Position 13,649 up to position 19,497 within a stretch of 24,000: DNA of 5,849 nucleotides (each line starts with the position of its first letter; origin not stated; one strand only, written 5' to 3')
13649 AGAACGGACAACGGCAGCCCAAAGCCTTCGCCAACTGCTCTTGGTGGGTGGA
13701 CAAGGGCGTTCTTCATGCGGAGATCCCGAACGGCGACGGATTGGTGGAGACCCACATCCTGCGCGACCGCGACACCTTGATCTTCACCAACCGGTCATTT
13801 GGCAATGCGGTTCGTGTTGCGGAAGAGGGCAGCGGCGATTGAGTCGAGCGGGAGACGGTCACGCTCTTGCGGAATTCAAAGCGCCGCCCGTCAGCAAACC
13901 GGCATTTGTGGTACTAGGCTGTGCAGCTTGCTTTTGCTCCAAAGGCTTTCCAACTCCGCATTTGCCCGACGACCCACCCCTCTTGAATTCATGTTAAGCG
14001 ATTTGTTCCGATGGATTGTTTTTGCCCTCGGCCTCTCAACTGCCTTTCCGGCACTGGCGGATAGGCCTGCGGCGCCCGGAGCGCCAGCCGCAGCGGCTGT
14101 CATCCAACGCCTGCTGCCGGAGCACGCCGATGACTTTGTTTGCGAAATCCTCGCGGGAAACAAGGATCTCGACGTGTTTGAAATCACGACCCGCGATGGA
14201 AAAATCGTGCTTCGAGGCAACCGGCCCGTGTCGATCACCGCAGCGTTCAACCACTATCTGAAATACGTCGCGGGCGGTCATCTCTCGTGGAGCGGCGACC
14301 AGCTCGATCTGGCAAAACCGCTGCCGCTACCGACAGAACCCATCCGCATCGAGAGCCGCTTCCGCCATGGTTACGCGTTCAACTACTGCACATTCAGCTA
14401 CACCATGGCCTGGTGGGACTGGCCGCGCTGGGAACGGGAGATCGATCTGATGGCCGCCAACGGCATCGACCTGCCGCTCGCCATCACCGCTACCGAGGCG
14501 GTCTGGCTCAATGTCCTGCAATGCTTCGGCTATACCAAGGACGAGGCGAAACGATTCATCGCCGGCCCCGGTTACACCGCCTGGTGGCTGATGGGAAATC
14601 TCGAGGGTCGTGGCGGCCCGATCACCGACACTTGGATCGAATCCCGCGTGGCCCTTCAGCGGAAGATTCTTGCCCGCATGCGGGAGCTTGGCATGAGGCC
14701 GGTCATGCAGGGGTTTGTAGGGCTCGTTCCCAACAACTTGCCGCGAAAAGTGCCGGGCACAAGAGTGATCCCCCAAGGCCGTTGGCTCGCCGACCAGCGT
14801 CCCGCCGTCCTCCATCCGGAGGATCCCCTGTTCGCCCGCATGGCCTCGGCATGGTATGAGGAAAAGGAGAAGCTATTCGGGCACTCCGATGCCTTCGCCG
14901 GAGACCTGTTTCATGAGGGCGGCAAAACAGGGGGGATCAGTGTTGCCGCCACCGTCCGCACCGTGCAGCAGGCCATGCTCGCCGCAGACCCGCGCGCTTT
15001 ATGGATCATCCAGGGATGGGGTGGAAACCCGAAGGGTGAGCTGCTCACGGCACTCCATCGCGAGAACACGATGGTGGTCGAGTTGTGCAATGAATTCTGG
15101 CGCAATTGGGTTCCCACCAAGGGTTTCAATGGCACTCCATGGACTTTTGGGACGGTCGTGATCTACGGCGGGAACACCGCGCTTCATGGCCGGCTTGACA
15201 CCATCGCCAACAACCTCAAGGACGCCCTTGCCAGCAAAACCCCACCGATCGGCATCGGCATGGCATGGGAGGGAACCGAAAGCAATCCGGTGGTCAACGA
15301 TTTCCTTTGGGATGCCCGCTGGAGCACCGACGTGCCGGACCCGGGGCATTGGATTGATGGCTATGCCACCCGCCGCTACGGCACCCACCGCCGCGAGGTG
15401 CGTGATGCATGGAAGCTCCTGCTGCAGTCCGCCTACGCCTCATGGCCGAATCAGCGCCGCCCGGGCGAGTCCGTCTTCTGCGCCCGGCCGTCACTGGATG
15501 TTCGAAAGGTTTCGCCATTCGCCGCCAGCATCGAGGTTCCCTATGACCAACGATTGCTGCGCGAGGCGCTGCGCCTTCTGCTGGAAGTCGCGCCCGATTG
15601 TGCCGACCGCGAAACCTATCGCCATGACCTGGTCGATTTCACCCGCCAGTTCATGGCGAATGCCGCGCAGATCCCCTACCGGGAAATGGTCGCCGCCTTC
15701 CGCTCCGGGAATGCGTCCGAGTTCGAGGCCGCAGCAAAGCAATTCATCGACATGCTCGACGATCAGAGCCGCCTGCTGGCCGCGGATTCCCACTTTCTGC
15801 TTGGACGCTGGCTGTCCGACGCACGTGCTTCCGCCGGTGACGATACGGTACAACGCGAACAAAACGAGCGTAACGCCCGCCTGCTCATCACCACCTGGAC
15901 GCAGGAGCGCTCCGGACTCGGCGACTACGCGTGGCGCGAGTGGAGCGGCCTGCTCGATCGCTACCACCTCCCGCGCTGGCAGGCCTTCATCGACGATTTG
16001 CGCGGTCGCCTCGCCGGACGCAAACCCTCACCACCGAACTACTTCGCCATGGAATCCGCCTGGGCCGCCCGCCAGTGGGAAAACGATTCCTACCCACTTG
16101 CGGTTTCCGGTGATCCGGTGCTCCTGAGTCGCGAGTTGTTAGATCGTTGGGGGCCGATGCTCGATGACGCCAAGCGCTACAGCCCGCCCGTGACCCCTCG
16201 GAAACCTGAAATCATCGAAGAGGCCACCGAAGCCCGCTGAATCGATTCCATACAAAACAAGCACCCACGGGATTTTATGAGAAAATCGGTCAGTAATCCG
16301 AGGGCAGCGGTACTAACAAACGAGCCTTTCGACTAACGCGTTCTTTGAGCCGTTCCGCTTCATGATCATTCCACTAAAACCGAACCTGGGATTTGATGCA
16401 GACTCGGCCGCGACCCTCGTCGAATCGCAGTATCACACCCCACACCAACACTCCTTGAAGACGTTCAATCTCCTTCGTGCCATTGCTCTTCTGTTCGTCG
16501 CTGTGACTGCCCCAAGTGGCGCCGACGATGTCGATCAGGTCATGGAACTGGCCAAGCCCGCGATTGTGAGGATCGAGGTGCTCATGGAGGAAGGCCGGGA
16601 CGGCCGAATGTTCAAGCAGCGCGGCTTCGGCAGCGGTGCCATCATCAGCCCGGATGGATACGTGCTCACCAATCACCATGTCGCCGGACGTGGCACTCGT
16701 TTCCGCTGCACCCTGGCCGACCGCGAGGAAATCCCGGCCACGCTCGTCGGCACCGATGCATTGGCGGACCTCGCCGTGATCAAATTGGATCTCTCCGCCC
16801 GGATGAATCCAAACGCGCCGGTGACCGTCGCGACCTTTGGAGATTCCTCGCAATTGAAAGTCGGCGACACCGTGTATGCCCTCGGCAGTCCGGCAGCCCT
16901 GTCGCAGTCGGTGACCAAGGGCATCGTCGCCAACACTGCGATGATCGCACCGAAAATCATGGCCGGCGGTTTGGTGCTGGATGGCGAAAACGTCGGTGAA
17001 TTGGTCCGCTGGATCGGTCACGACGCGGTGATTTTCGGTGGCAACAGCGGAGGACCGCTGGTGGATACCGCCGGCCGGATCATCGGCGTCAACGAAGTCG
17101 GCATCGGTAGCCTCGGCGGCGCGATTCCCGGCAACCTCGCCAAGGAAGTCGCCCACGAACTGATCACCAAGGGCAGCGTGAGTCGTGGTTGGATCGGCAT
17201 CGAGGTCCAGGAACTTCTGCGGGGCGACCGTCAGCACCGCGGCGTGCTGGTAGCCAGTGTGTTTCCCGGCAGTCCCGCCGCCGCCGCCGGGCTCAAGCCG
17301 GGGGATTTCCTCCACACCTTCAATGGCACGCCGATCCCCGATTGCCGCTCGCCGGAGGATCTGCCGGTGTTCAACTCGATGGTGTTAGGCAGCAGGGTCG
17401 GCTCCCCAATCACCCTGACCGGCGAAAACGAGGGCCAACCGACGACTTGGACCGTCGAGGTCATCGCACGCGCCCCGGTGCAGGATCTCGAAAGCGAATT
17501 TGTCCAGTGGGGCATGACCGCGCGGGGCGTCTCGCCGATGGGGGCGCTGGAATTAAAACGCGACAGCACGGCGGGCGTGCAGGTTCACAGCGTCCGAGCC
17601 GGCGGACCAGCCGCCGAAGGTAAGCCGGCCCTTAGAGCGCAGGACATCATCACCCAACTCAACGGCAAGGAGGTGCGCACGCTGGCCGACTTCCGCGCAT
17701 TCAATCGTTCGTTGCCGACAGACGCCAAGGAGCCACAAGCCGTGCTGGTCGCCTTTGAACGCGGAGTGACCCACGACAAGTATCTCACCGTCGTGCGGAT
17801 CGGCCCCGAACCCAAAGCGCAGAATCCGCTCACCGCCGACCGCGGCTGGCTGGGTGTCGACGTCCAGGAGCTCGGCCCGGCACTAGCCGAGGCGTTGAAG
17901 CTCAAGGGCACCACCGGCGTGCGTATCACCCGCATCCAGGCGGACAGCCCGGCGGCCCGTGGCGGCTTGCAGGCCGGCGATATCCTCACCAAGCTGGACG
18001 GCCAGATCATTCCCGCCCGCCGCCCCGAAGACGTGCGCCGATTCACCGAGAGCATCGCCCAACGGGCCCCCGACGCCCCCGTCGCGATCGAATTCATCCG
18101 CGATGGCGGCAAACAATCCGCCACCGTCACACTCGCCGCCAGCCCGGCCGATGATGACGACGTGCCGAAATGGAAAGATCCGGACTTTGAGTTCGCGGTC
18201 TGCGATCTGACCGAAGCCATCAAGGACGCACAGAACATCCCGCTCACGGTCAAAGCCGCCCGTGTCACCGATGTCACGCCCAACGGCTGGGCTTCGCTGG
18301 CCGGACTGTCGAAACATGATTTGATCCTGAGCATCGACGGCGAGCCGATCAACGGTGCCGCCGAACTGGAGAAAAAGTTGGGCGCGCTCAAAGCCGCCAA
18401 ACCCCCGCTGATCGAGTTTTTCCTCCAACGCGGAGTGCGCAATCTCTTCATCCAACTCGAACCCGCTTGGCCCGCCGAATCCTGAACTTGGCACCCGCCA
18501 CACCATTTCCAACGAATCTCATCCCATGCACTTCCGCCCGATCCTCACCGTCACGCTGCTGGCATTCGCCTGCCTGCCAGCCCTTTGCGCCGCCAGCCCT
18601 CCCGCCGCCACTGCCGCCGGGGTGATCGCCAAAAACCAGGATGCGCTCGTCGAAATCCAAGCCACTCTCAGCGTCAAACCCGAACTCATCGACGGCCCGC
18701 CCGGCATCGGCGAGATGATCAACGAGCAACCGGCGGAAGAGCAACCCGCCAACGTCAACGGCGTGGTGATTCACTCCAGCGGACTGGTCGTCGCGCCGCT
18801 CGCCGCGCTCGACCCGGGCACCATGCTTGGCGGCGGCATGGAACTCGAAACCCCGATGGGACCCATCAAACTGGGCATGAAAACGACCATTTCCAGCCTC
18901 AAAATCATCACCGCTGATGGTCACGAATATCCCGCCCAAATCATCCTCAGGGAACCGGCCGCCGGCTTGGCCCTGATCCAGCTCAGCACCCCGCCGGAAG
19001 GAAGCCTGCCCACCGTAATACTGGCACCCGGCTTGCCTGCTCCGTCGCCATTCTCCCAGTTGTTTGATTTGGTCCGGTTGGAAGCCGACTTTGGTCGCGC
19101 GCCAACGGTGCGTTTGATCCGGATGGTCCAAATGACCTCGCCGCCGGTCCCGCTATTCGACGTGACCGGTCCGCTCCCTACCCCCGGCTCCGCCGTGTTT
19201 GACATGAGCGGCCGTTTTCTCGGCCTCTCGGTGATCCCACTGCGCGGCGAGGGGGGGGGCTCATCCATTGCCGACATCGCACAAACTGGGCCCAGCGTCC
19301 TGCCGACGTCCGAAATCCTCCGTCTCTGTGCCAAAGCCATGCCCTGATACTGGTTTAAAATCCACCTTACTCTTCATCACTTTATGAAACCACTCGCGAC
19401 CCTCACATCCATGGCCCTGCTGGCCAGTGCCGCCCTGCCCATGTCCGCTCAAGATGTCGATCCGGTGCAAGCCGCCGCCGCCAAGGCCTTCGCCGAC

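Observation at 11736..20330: Shared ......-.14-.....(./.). motif upstream of the ECF sigma gene, the HtrA-like operon and the giant surface protein: a candidate autoregulated ECF regulon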

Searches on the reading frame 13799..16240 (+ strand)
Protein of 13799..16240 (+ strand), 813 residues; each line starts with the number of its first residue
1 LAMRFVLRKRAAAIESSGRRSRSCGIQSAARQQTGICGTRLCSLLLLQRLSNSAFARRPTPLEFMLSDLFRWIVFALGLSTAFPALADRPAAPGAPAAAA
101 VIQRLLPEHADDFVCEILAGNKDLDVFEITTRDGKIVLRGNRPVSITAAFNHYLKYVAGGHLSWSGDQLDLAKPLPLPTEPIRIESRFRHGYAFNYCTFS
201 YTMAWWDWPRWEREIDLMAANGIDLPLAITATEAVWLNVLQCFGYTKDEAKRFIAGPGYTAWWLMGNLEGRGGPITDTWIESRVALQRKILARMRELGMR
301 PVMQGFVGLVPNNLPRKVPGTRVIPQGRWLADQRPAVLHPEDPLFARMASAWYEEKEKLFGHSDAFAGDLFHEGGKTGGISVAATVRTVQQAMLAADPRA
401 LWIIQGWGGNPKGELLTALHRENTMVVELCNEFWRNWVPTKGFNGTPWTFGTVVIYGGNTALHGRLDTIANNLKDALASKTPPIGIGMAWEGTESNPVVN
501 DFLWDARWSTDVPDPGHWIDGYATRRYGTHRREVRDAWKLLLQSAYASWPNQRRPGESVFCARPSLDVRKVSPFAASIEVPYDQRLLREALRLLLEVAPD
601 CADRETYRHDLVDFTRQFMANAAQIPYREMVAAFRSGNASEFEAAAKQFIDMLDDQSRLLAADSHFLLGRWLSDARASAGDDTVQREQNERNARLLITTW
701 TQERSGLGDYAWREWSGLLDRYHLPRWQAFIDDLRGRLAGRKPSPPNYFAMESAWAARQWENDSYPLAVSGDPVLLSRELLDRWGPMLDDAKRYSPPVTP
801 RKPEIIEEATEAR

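Call 6: search_protein_families(library=pfam, proteins=[window:13799-16240:+])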
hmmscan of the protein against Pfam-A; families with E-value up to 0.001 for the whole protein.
window:13799-16240:+ (813 aa): 3 families
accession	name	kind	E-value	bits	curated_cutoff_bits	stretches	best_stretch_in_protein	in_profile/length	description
PF05089.18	NAGLU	-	1.1e-106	357.1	25.5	1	192-509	2-335/336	Alpha-N-acetylglucosaminidase (NAGLU) tim-barrel domain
PF12972.12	NAGLU_C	-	5.1e-73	246.5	25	1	518-782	1-267/268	Alpha-N-acetylglucosaminidase (NAGLU) C-terminal domain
PF12971.12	NAGLU_N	-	1.9e-25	88.9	28.3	1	97-176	2-81/82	Alpha-N-acetylglucosaminidase (NAGLU) N-terminal domain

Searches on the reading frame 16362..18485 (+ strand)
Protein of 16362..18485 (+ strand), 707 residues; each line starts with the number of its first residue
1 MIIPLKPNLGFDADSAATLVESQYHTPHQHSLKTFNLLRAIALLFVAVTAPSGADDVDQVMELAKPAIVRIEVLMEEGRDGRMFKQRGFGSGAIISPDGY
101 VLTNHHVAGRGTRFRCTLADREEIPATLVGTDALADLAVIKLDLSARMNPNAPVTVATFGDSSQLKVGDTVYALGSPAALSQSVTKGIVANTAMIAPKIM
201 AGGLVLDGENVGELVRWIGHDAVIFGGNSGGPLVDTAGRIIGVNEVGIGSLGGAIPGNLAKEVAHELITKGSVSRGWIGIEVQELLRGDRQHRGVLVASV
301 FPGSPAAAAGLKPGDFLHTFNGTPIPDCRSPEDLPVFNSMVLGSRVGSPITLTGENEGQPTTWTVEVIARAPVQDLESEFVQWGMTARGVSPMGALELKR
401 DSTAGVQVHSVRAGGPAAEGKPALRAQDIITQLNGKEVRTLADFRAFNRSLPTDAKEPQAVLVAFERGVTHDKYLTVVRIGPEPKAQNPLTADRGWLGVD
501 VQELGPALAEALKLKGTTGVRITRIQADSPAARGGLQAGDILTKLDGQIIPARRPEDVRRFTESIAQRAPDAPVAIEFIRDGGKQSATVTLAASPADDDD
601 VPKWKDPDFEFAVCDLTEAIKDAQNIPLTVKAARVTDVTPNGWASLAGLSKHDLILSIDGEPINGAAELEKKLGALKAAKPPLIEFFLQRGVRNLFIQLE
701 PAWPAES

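Call 6: search_protein_families(library=pfam, proteins=[window:16362-18485:+])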
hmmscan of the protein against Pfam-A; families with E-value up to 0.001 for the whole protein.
window:16362-18485:+ (707 aa): 6 families
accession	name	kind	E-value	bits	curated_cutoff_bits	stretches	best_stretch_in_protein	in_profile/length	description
PF13180.12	PDZ_2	-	1.4e-36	125.1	27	4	496-591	2-80/80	PDZ domain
PF17820.7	PDZ_6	-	4.8e-34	116.3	27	4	522-562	2-40/54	PDZ domain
PF00595.29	PDZ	-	3.4e-33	114.3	23.2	4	494-565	9-72/81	PDZ domain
PF13365.12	Trypsin_2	-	5.2e-28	99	27.6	1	90-243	1-144/144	Trypsin-like peptidase domain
PF00089.32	Trypsin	-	7.7e-10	39.4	20.6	1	89-256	26-207/220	Trypsin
PF10459.15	Peptidase_S46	-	2e-06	27.2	22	1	87-109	46-68/698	Peptidase S46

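Call 11: search_protein_families(library=ncbifam, proteins=[window:16362-18485:+])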
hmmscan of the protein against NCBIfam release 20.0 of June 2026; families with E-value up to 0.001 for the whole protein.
window:16362-18485:+ (707 aa): 21 families
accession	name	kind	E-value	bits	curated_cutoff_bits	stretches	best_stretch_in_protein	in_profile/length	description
TIGR02037.1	degP_htrA_DO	subfamily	2.2e-101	339.9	416.2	2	82-451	54-413/434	Do family serine endopeptidase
NF041521.1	HhoA_HhoB_HtrA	equivalog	3.1e-65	220.7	450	2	83-366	52-330/335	HhoA/HhoB/HtrA family serine endopeptidase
TIGR02038.1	protease_degS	equivalog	4.1e-64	216.9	422.95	3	61-328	51-313/351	outer membrane-stress sensor serine endopeptidase DegS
NF007526.1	PRK10139.1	equivalog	9.7e-59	199.2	756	2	86-450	89-435/456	serine endoprotease DegQ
NF008147.1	PRK10898.1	equivalog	4.7e-56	190.4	408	2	59-324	49-310/352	outer membrane-stress sensor serine endopeptidase DegS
NF008189.1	PRK10942.1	equivalog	6.4e-56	189.8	720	2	82-452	107-458/477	serine endoprotease DegP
NF047968.1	SerProtHtrA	equivalog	1.8e-53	182.2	470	2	59-325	57-321/357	serine protease HtrA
NF040960.1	MamE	equivalog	8.5e-43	146.9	800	3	88-246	122-266/659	magnetosome formation protease MamE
NF050055.1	SerProtHtrAMycob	equivalog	9e-41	140.3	800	1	87-317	226-454/502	serine protease HtrA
NF053637.1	SerProtHtrAspr2045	equivalog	8e-36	123.8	650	1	90-285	105-300/394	serine protease HtrA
NF041199.1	trx7_PDZ_seleno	equivalog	9.8e-23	80.7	300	2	512-662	197-351/390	Trx7/PDZ domain-containing (seleno)protein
NF033740.0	MarP_fam_protase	equivalog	4.9e-14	52.2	250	1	45-243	174-350/390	MarP family serine protease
NF040965.1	MamP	equivalog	6.1e-12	45.7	300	1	493-588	110-199/290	magnetosome magnetite formation protein MamP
NF040961.1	MamO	equivalog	9.8e-12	44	800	1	55-245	73-241/648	magnetosome protein MamO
TIGR00225.1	prc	subfamily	1.7e-10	40.5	218.6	0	260-324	35-93/335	C-terminal processing peptidase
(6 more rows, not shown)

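Call 72: find_homologous_proteins(query=window:16362-18485:+, max_evalue=1e-50)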
Query window:16362-18485:+ (707 aa): 3923 proteins with E <= 1e-50 among 8000 candidates; the best 120 are listed.
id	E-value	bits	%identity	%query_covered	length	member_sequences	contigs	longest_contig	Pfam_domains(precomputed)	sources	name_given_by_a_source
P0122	0.0e+0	1567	100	100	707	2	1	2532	PF13365.13,PF17820.8,PF00595.30,PF13180.13,PF10459.16,PF00089.33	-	-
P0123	0.0e+0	1281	88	93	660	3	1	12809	PF13365.13,PF17820.8,PF00595.30,PF13180.13,PF10459.16,PF00089.33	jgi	jgi:serine protease Do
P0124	0.0e+0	1266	84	96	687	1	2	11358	PF13365.13,PF17820.8,PF00595.30,PF13180.13,PF10459.16,PF00089.33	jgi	jgi:serine protease Do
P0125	0.0e+0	1265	84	96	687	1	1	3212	PF13365.13,PF17820.8,PF00595.30,PF13180.13,PF10459.16,PF00089.33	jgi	jgi:serine protease Do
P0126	0.0e+0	1265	84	96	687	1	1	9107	PF13365.13,PF17820.8,PF00595.30,PF13180.13,PF10459.16,PF00089.33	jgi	jgi:serine protease Do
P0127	0.0e+0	1263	85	94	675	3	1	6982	PF13365.13,PF17820.8,PF00595.30,PF13180.13,PF10459.16,PF00089.33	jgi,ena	jgi:serine protease Do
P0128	0.0e+0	1261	86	94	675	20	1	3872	PF13365.13,PF17820.8,PF00595.30,PF13180.13,PF10459.16,PF00089.33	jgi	jgi:serine protease Do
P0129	0.0e+0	1238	85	92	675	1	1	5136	PF19805.6,PF13365.13,PF17820.8,PF00595.30,PF13180.13,PF00089.33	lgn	-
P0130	0.0e+0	1236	83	94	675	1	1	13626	PF13365.13,PF17820.8,PF00595.30,PF13180.13,PF10459.16,PF00089.33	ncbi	-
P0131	0.0e+0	1204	81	94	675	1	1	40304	PF13365.13,PF17820.8,PF00595.30,PF13180.13,PF10459.16,PF00089.33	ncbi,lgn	-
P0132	0.0e+0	1136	76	95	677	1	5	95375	PF19805.6,PF13365.13,PF17820.8,PF00595.30,PF13180.13,PF00089.33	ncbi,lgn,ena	ncbi:MAG: PDZ domain-containing protein [Verrucomicrobiota bacterium]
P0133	0.0e+0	1131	78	92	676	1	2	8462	PF13365.13,PF17820.8,PF00595.30,PF13180.13,PF10459.16,PF00089.33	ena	-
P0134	0.0e+0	1122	77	93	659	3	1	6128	PF13365.13,PF17820.8,PF00595.30,PF13180.13,PF00089.33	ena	-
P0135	0.0e+0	1119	75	95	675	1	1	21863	PF19805.6,PF13365.13,PF17820.8,PF00595.30,PF13180.13,PF00089.33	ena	-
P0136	0.0e+0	1117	76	94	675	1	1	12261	PF13365.13,PF17820.8,PF00595.30,PF13180.13,PF10459.16,PF00089.33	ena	-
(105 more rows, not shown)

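Call 74: find_encoding_contigs(protein=P0131, flank=10000, max_places=1)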
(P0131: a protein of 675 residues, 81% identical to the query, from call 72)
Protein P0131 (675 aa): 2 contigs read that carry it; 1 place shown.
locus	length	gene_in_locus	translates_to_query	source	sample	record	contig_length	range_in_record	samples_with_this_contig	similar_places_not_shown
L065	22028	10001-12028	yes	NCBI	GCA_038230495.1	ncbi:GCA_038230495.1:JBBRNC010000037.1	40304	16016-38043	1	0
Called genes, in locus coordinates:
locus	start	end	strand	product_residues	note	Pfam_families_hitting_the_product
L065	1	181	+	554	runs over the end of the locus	PF12831:FAD_oxidored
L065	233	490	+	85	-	PF16347:SGSH_C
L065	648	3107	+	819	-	PF07637:PSD5, PF07631:PSD4 (weak), PF07627:PSCyt3, PF07624:PSD2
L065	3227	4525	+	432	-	PF07586:HXXSHH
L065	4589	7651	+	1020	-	PF13442:Cytochrome_CBB3 (faint), PF07631:PSD4, PF07627:PSCyt3, PF07624:PSD2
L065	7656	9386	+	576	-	PF12831:FAD_oxidored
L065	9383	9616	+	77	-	-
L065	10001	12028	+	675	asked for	PF00089:Trypsin, PF13365:Trypsin_2, PF13180:PDZ_2 (weak), PF00595:PDZ (weak), PF13180:PDZ_2 (weak), PF17820:PDZ_6 (weak), PF00595:PDZ (weak), PF17820:PDZ_6 (weak), +1 more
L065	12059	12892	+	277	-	-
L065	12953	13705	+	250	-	PF13365:Trypsin_2 (weak)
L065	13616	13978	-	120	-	-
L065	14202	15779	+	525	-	PF07586:HXXSHH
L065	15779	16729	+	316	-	PF04909:Amidohydro_2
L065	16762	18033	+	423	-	-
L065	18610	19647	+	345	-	PF06283:ThuA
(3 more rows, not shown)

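Call 75: find_encoding_contigs(protein=P0123, flank=10000, max_places=1)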
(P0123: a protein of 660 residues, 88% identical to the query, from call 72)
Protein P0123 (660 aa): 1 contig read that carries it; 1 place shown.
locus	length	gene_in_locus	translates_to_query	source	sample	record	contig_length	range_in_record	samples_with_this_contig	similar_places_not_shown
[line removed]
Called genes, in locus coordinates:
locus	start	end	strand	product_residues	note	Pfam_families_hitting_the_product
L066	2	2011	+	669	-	?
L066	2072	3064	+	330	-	PF01180:DHO_dh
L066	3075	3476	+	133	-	PF02082:Rrf2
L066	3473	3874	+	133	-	PF00507:Oxidored_q4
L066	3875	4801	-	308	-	PF00698:Acyl_transf_1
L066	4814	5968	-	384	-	PF02595:Gly_kinase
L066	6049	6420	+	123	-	PF00462:Glutaredoxin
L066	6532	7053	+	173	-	PF04542:Sigma70_r2 (weak), PF08281:Sigma70_r4_2, PF04545:Sigma70_r4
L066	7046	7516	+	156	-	-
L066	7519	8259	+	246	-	PF13180:PDZ_2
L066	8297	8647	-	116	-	PF12643:MazG-like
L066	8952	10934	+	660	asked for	PF00089:Trypsin, PF10459:Peptidase_S46 (faint), PF13365:Trypsin_2, PF13180:PDZ_2 (weak), PF00595:PDZ (weak), PF13180:PDZ_2, PF17820:PDZ_6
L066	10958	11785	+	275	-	-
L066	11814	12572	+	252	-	-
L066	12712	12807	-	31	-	?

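Call 76: find_encoding_contigs(protein=P0132, flank=10000, max_places=1)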
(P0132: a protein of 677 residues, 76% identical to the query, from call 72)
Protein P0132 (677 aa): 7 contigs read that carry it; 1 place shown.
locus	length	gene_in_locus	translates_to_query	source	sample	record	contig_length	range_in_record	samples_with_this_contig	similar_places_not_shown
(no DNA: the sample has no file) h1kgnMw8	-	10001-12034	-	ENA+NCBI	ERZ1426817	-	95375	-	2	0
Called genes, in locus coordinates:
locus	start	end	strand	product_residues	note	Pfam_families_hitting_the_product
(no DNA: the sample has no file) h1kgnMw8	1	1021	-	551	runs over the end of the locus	-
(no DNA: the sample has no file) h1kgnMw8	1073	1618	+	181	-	PF01590:GAF (weak), PF13185:GAF_2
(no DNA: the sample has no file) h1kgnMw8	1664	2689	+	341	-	PF04616:Glyco_hydro_43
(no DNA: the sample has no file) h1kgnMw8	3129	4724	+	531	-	-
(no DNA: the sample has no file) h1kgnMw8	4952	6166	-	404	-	PF00155:Aminotran_1_2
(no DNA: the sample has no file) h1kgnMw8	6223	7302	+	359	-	PF20434:BD-FAE, PF07859:Abhydrolase_3, PF00326:Peptidase_S9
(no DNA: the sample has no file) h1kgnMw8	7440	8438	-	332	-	PF01728:FtsJ (weak)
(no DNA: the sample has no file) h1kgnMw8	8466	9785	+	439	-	PF01266:DAO (faint), PF03486:HI0933_like, PF22780:HI0933_like_1st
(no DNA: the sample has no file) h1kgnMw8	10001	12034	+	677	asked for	PF00089:Trypsin, PF13365:Trypsin_2, PF13180:PDZ_2 (weak), PF00595:PDZ (weak), PF13180:PDZ_2 (weak), PF00595:PDZ, PF13180:PDZ_2, PF17820:PDZ_6, +2 more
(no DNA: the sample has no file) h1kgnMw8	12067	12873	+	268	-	-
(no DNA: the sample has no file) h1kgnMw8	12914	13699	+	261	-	-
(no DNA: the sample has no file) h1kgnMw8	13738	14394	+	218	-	PF04616:Glyco_hydro_43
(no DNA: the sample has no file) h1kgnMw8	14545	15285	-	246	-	PF06439:3keto-disac_hyd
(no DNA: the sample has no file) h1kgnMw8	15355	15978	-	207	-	PF03734:YkuD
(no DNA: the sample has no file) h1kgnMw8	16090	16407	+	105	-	PF09723:Zn_ribbon_8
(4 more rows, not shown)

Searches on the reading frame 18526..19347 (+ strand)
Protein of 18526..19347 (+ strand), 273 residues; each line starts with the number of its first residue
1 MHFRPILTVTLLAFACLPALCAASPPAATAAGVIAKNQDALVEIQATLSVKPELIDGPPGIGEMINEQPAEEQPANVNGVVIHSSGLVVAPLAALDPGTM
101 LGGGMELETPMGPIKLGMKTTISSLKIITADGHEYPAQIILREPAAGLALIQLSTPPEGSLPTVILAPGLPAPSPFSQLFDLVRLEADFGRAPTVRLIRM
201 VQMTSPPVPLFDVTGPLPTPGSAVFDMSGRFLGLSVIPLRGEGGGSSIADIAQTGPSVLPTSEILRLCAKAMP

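Call 6: search_protein_families(library=pfam, proteins=[window:18526-19347:+])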
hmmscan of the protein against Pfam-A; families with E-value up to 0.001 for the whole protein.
window:18526-19347:+ (273 aa): 0 families

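Call 11: search_protein_families(library=ncbifam, proteins=[window:18526-19347:+])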
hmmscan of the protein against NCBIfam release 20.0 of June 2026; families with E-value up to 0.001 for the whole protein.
window:18526-19347:+ (273 aa): 0 families

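Call 84: search_protein_families(library=pfam, proteins=[window:18526-19347:+], max_evalue=0.01)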
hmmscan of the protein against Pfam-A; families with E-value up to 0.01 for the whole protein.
window:18526-19347:+ (273 aa): 1 family
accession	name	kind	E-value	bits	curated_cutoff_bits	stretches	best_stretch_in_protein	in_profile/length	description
PF13365.12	Trypsin_2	-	0.0018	19.5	27.6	0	123-233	29-143/144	Trypsin-like peptidase domain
